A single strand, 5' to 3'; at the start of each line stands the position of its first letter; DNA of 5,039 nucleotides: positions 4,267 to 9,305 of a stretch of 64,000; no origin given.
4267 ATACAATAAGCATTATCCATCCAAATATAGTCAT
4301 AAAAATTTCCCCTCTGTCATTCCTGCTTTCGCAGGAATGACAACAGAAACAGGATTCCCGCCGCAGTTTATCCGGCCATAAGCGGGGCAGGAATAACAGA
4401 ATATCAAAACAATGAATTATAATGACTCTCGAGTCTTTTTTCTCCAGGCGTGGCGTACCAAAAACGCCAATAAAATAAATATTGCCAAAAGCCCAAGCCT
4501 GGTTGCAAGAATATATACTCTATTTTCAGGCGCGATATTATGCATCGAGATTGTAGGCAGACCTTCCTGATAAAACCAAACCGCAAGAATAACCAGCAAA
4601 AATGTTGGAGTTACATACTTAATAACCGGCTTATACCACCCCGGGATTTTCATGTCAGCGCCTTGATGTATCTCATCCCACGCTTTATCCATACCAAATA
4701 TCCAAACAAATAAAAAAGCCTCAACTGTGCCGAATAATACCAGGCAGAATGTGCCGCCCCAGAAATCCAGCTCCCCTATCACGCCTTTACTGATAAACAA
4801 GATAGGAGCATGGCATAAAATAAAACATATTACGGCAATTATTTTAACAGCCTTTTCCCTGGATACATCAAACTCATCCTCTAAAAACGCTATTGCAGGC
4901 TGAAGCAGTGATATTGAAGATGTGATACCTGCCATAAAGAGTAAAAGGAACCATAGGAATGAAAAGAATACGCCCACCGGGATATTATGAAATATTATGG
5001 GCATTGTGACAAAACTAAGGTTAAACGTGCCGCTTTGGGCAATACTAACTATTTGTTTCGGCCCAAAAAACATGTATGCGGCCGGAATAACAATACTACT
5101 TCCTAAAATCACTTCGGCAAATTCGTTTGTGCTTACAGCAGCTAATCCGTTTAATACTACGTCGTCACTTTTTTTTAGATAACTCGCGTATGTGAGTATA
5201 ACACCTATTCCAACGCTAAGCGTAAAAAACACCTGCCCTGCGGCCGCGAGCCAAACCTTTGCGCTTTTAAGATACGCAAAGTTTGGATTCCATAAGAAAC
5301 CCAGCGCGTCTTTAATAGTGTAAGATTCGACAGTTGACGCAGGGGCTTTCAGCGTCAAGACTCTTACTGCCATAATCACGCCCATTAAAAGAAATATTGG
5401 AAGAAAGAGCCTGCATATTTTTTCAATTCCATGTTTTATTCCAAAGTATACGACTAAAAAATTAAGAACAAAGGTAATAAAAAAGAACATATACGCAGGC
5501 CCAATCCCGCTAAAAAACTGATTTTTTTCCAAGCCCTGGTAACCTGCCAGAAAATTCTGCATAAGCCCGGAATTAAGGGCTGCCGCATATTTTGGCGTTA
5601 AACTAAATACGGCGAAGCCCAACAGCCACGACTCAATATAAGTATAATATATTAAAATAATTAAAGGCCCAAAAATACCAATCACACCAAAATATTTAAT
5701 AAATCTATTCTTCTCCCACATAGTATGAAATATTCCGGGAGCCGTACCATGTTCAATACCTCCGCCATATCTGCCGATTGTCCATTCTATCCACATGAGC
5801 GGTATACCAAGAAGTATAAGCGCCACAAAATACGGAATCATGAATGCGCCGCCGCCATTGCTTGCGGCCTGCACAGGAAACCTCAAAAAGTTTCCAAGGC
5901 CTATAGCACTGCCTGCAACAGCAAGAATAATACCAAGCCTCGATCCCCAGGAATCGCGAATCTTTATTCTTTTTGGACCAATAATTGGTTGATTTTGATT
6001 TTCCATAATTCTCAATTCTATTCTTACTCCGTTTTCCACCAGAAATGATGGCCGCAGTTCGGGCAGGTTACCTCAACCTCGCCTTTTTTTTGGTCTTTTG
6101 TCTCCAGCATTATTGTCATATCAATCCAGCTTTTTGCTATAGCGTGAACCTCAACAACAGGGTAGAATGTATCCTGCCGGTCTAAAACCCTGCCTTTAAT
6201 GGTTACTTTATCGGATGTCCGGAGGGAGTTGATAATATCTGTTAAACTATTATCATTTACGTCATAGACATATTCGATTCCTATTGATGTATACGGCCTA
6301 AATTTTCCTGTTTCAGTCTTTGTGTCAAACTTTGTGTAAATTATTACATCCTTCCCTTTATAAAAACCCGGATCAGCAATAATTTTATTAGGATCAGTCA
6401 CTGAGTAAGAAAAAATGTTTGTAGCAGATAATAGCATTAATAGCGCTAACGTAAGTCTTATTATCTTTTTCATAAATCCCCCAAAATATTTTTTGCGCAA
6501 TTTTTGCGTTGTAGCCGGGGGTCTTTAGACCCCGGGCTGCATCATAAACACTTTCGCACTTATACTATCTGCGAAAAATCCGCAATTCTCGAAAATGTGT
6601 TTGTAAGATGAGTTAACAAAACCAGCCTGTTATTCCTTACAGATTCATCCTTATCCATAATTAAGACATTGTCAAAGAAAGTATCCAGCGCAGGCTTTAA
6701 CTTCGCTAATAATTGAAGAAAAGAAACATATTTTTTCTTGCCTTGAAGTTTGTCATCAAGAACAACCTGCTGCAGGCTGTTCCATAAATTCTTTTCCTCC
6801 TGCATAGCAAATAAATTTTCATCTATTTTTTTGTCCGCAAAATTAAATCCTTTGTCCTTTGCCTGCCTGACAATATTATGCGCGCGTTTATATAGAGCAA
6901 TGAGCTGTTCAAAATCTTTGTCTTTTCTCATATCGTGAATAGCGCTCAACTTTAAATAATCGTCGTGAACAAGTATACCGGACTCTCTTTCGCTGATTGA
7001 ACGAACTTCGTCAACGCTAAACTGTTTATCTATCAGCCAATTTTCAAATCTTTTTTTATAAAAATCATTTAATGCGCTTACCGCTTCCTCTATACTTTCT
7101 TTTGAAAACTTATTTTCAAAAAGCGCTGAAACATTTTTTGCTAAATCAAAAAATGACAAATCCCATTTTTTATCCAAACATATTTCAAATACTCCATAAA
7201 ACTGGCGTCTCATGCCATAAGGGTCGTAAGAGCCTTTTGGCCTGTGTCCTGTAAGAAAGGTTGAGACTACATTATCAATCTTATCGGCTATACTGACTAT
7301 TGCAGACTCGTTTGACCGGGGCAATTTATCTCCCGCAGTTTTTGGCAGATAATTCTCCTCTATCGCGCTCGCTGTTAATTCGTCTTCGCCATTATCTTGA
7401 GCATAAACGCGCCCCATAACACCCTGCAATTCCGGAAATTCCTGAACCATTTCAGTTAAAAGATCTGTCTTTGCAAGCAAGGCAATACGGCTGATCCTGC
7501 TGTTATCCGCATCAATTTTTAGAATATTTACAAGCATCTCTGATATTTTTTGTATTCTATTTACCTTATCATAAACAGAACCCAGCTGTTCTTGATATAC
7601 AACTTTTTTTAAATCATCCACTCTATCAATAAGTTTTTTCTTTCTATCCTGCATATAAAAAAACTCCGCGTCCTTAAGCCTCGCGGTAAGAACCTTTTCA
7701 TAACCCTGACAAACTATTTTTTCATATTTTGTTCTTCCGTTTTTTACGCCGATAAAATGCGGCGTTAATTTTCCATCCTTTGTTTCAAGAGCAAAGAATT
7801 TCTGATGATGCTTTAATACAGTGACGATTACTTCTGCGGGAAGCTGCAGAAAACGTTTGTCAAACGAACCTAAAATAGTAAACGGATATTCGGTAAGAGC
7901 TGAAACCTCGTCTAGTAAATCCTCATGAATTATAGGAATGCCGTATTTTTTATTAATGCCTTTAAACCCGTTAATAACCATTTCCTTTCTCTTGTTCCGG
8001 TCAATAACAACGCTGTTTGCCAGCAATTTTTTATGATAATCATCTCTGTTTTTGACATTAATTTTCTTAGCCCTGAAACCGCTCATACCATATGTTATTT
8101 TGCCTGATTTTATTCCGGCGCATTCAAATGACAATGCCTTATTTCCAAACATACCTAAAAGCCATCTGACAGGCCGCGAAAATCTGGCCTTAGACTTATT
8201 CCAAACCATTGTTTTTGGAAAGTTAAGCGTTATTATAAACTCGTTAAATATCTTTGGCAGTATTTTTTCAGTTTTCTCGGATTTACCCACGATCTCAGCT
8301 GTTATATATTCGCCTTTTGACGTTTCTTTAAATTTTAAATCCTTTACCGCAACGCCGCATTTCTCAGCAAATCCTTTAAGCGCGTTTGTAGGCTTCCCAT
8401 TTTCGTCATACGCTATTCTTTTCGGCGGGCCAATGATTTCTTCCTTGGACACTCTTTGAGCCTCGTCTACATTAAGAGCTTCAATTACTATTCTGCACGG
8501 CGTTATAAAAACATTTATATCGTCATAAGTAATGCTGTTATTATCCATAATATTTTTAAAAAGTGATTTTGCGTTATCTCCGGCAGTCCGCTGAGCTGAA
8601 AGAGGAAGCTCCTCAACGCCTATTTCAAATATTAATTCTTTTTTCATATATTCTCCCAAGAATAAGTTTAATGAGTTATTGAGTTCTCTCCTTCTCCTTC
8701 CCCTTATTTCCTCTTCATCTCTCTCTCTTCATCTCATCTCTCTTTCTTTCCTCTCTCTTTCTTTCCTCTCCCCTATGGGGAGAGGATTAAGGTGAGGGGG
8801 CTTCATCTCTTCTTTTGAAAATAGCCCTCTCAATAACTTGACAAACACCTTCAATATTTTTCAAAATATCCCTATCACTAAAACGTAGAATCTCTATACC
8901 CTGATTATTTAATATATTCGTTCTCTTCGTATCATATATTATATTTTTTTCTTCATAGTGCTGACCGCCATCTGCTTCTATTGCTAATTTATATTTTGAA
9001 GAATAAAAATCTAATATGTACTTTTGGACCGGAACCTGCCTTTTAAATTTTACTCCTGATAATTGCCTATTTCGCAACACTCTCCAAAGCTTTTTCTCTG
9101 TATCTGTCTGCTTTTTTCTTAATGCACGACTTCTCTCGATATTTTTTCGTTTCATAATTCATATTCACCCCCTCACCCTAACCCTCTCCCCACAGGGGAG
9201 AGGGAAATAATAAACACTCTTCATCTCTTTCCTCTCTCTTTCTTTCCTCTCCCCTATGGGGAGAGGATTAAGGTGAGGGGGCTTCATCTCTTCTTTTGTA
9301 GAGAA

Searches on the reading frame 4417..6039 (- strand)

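Call 8: search_protein_families(library=pfam, proteins=[window:4417-6039:-], max_evalue=0.01)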
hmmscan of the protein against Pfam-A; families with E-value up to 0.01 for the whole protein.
window:4417-6039:- (540 aa): 1 family
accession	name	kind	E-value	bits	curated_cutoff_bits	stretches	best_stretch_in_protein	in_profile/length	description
PF00209.24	SNF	-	2.4e-55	188.7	27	2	179-519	173-509/524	Sodium:neurotransmitter symporter family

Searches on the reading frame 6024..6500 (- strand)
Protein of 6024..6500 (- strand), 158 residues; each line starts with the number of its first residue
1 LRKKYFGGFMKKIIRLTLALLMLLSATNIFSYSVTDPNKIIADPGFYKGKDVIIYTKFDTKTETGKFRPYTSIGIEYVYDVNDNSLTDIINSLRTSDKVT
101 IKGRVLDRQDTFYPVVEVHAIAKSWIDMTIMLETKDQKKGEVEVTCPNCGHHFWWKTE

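Call 44: search_protein_families(library=pfam, proteins=[window:6024-6500:-], max_evalue=0.001)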
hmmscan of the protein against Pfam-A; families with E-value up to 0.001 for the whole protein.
window:6024-6500:- (158 aa): 0 families

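Call 47: search_protein_families(library=ncbifam, proteins=[window:6024-6500:-], max_evalue=0.01)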
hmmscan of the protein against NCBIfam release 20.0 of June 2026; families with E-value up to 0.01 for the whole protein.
window:6024-6500:- (158 aa): 2 families
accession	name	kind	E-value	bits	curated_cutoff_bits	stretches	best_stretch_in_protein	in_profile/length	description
NF038384.1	zinc_YnfU_fam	subfamily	0.0031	17.1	36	1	128-152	1-25/52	YnfU family zinc-binding protein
TIGR01384.1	TFS_arch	equivalog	0.0097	16.6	64.75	0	122-155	40-73/101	transcription factor S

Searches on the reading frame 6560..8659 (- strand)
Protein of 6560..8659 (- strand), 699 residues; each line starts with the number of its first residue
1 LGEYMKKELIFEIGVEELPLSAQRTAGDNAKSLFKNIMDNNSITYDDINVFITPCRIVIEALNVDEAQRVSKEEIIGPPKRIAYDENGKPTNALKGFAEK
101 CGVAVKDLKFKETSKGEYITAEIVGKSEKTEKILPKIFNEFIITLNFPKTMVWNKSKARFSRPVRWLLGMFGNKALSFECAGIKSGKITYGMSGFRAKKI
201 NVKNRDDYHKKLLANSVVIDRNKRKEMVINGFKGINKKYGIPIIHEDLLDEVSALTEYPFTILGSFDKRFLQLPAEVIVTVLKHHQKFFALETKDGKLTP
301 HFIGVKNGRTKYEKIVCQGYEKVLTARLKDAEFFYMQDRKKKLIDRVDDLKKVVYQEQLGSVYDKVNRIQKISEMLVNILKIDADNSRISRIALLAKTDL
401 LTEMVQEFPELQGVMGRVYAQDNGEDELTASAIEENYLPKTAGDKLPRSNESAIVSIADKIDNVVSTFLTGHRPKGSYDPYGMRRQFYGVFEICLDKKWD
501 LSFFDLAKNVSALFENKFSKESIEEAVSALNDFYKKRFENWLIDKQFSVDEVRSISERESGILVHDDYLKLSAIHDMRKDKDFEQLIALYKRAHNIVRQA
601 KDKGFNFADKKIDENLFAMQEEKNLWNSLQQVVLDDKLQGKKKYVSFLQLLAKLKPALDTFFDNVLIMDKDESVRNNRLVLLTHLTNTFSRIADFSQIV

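Call 44: search_protein_families(library=pfam, proteins=[window:6560-8659:-], max_evalue=0.001)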
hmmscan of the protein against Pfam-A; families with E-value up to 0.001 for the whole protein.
window:6560-8659:- (699 aa): 2 families
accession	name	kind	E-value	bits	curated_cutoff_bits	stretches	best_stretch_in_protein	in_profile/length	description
PF02092.22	tRNA_synt_2f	-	1.7e-183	611.8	29.2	1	9-555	1-534/536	Glycyl-tRNA synthetase beta subunit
PF05746.21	DALR_1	-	1.4e-07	32.1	22.3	1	590-690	5-103/117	DALR anticodon binding domain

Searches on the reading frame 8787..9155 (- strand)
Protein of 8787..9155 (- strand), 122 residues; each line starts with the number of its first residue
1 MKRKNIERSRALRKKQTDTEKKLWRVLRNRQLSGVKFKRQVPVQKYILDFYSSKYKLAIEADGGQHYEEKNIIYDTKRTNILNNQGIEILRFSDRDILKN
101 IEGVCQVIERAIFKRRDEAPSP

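Call 44: search_protein_families(library=pfam, proteins=[window:8787-9155:-], max_evalue=0.001)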
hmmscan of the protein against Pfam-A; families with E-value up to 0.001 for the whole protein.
window:8787-9155:- (122 aa): 2 families
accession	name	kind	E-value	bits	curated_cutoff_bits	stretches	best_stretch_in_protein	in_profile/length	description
PF04480.18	DUF559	-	3.7e-36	123.8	20.6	1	5-111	3-107/109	Protein of unknown function (DUF559)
PF18741.7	MTES_1575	-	4.5e-09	36.7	38.2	1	25-112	7-96/96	REase_MTES_1575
